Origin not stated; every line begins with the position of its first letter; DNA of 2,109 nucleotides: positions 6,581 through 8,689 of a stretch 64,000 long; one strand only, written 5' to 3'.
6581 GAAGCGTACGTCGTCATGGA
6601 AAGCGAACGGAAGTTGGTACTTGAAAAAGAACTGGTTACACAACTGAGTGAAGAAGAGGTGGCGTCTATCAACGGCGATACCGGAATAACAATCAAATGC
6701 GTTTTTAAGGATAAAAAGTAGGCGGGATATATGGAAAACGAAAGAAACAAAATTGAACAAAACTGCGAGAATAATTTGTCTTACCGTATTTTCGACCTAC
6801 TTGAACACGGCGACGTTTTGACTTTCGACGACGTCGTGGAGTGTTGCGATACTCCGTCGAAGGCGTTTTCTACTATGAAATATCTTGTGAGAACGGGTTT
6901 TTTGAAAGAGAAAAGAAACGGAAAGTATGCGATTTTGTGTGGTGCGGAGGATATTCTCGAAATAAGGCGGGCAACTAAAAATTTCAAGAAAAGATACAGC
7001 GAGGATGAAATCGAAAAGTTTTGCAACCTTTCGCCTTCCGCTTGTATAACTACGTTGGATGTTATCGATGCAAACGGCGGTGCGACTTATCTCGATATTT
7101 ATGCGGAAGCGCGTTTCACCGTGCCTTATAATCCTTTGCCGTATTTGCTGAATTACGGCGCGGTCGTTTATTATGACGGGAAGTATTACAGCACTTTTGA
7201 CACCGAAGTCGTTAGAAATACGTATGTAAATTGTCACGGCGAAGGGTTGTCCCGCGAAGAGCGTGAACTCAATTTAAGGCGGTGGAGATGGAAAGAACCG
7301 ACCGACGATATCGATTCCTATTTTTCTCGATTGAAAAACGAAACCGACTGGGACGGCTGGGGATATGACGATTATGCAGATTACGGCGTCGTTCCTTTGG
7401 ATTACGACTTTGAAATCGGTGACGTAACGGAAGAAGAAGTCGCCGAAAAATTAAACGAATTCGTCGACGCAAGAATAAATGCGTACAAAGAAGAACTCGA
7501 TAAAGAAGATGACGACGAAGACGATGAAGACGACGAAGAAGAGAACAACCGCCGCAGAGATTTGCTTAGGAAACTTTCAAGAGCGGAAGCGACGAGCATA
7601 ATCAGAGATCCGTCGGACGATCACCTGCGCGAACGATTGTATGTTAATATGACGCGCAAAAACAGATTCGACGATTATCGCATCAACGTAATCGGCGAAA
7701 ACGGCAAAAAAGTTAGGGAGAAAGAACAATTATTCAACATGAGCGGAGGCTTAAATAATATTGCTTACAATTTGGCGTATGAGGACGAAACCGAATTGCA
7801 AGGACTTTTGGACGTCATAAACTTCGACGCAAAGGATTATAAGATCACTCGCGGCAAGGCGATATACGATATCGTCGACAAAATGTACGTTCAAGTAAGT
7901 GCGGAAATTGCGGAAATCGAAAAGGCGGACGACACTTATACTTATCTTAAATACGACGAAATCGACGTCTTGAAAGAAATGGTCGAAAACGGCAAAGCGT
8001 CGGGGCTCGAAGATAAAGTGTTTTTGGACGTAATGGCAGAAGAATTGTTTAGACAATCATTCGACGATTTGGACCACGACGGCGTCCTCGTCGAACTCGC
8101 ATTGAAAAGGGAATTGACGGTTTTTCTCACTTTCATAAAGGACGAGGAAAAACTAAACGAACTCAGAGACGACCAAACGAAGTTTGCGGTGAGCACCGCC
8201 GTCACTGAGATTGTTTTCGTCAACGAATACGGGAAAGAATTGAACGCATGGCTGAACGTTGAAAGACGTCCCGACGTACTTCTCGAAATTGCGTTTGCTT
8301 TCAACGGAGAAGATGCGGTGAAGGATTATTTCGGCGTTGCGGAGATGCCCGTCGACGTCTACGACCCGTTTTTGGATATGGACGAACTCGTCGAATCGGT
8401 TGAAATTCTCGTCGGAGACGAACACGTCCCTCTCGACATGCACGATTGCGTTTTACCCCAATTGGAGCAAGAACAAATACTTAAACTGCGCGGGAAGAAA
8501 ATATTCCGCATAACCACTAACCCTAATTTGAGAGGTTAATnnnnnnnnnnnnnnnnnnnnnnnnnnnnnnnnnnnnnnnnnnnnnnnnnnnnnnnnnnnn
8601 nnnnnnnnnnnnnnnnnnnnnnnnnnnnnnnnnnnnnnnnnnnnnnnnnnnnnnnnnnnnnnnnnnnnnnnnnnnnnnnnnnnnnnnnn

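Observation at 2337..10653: Candidate undescribed system: orphan soluble T4CP-like ATPase + Sel1-like protein, back-to-back with an operon of three deep paralogs and a DUF1828-like protein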

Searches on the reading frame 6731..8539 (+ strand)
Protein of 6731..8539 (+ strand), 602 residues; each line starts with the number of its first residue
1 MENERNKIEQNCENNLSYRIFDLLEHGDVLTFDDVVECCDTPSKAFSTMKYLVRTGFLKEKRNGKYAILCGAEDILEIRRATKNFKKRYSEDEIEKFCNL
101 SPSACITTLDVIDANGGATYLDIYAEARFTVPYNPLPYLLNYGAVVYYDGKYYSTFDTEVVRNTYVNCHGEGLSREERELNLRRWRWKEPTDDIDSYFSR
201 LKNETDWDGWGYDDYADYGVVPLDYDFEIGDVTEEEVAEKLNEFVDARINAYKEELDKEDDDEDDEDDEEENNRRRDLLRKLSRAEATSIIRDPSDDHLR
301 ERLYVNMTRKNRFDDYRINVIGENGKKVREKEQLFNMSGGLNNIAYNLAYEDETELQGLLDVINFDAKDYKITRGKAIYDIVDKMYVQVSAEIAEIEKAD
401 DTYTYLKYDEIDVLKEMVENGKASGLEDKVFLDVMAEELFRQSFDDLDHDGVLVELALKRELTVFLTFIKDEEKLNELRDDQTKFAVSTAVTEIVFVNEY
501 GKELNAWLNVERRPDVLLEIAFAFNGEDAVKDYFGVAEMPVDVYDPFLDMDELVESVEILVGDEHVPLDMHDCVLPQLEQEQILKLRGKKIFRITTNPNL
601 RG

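Call 3: search_protein_families(library=pfam, proteins=[window:6731-8539:+], max_evalue=1)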
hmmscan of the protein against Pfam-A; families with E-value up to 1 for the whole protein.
window:6731-8539:+ (602 aa): 0 families

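Call 4: search_protein_families(library=padloc, proteins=[window:6731-8539:+], max_evalue=1)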
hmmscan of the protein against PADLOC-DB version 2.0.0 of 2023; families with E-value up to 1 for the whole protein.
window:6731-8539:+ (602 aa): 0 families

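Call 5: search_protein_families(library=ncbifam, proteins=[window:6731-8539:+], max_evalue=1)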
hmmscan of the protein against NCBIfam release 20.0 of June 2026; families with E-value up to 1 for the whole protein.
window:6731-8539:+ (602 aa): 0 families

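Call 6: search_protein_families(library=phrogs, proteins=[window:6731-8539:+], max_evalue=1)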
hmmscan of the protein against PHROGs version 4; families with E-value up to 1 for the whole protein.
window:6731-8539:+ (602 aa): 2 families
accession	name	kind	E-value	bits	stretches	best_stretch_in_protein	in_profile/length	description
phrog_4541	-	unknown function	0.0033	18.6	1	349-406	2-59/81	-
phrog_3624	-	unknown function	0.14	13.1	1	364-386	25-47/55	-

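Call 9: find_homologous_proteins(query=window:6731-8539:+)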
Query window:6731-8539:+ (602 aa): 2 proteins with E <= 0.001 among 8000 candidates.
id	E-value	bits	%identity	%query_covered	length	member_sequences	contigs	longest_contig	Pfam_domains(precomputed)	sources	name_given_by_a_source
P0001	0.0e+0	1355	100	100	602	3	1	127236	-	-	-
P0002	0.0e+0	1136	84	100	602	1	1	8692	-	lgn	-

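Call 44: find_encoding_contigs(protein=P0001, flank=10000, max_places=2)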
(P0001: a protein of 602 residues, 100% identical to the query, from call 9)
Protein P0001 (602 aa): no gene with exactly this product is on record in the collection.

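Call 47: search_protein_representatives(alignment_id=A3)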
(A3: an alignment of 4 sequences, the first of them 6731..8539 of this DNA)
Query: 4 sequences, 595 profile positions. Proteins with E-value up to 0.001 (for the whole library): 19; up to 1e-10: 9; up to 1e-30: 3. The best 19 are listed.
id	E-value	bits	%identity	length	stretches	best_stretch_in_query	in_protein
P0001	1.2e-293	991.7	-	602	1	1-594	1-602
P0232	1.3e-259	879.4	-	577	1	1-595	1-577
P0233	8.2e-158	543.1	-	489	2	2-360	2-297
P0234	1.3e-30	123.1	-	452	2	6-210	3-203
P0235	1.6e-27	112.8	-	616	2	14-365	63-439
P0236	3.1e-17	78.9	-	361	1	14-154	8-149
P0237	1.1e-14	70.4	-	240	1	17-177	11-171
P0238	9.2e-14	67.4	-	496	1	1-204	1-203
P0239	3.3e-11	59.0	-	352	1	25-172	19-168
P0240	1.3e-10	57.1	-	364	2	7-177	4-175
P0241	1.6e-10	56.8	-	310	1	11-168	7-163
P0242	1.6e-08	50.2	-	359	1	16-167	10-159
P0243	2.0e-07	46.5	-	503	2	15-131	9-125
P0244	6.4e-07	44.8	-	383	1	22-240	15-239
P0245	4.1e-06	42.2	-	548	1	1-238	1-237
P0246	4.7e-06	42.0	-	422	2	8-93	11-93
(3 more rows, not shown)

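Call 60: find_encoding_contigs(protein=P0002, flank=10000, max_places=3)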
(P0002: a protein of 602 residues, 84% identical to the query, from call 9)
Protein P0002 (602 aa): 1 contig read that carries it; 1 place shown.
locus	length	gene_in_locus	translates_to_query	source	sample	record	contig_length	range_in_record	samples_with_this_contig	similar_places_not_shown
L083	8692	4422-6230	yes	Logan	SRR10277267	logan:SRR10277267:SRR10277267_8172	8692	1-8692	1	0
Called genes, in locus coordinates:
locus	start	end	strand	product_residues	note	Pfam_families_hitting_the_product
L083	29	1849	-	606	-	PF02534:T4SS-DNA_transf, PF10412:TrwB_AAD_bind, PF12696:TraG-D_C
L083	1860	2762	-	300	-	-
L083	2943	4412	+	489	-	-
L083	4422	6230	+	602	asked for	-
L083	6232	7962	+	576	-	-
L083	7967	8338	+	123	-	-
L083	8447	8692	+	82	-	?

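Call 77: find_encoding_contigs(protein=P0243, flank=10000, max_places=2)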
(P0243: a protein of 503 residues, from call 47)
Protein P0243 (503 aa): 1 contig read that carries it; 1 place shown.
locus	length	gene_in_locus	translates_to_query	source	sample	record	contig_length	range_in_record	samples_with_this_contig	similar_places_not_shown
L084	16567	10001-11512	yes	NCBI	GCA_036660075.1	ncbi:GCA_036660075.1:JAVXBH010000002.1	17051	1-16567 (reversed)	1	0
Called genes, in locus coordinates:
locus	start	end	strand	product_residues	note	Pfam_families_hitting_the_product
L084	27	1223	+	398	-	-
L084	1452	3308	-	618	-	PF02534:T4SS-DNA_transf, PF10412:TrwB_AAD_bind, PF12696:TraG-D_C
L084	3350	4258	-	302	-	-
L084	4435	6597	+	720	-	-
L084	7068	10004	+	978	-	-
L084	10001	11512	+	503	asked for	-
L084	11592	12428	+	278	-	PF01841:Transglut_core (weak)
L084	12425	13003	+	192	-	PF13353:Fer4_12, PF04055:Radical_SAM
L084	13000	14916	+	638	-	PF00158:Sigma54_activat (faint), PF00004:AAA (weak), PF07724:AAA_2, PF07728:AAA_5 (weak)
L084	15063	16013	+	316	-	-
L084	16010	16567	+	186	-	?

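Call 78: find_encoding_contigs(protein=P0240, flank=10000, max_places=2)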
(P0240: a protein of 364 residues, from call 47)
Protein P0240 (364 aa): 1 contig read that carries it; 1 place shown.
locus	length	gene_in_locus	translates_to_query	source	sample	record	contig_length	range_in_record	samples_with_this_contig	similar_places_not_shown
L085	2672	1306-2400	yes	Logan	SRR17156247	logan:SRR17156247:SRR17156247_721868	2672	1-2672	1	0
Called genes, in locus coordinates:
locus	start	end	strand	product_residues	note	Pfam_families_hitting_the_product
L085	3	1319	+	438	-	?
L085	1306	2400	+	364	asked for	-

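Call 79: find_encoding_contigs(protein=P0246, flank=10000, max_places=2)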
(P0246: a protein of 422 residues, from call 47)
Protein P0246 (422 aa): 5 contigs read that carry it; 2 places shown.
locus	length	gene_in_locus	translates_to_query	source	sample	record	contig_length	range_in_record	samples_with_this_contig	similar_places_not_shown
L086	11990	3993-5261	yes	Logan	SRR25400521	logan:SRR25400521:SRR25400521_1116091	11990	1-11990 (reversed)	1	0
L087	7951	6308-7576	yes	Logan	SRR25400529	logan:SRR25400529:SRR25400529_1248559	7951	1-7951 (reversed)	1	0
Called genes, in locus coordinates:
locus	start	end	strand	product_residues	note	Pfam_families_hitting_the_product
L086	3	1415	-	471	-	?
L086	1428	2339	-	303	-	-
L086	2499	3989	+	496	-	-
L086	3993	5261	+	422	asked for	-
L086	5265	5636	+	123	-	-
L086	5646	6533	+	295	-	PF00248:Aldo_ket_red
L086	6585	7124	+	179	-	PF02525:Flavodoxin_2, PF03358:FMN_red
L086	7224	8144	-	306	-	PF01695:IstB_IS21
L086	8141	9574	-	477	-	PF07261:DnaB_2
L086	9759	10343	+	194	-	PF06177:QueT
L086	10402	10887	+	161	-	PF01613:Flavin_Reduct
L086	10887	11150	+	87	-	-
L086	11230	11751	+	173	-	PF04014:MazE_antitoxin, PF15714:SpoVT_C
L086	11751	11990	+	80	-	?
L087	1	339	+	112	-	?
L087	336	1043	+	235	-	PF02475:TRM5-TYW2_MTfase, PF05175:MTS, PF05971:Methyltransf_10, PF00398:RrnaAD (weak), PF03602:Cons_hypoth95 (weak), PF06325:PrmA, PF13847:Methyltransf_31, PF13649:Methyltransf_25, +3 more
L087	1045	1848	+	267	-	PF00590:TP_methylase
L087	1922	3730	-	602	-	PF02534:T4SS-DNA_transf, PF10412:TrwB_AAD_bind, PF12696:TraG-D_C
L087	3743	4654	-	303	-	-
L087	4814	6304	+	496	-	-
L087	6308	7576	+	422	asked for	-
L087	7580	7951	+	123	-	?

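Call 80: find_encoding_contigs(protein=P0242, flank=10000, max_places=2)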
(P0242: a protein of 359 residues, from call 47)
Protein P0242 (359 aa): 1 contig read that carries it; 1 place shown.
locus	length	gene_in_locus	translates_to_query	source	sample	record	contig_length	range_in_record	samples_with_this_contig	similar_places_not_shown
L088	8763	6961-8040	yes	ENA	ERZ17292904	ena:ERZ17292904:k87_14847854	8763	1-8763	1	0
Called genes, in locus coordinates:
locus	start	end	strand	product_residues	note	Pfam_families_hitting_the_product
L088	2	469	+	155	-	?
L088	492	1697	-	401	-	PF09479:Flg_new (faint)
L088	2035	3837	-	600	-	PF02534:T4SS-DNA_transf, PF10412:TrwB_AAD_bind, PF12696:TraG-D_C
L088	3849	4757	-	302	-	-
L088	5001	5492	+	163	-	-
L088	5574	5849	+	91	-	-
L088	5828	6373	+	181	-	PF00574:CLP_protease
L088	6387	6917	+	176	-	PF00574:CLP_protease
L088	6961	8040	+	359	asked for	PF01978:TrmB (faint)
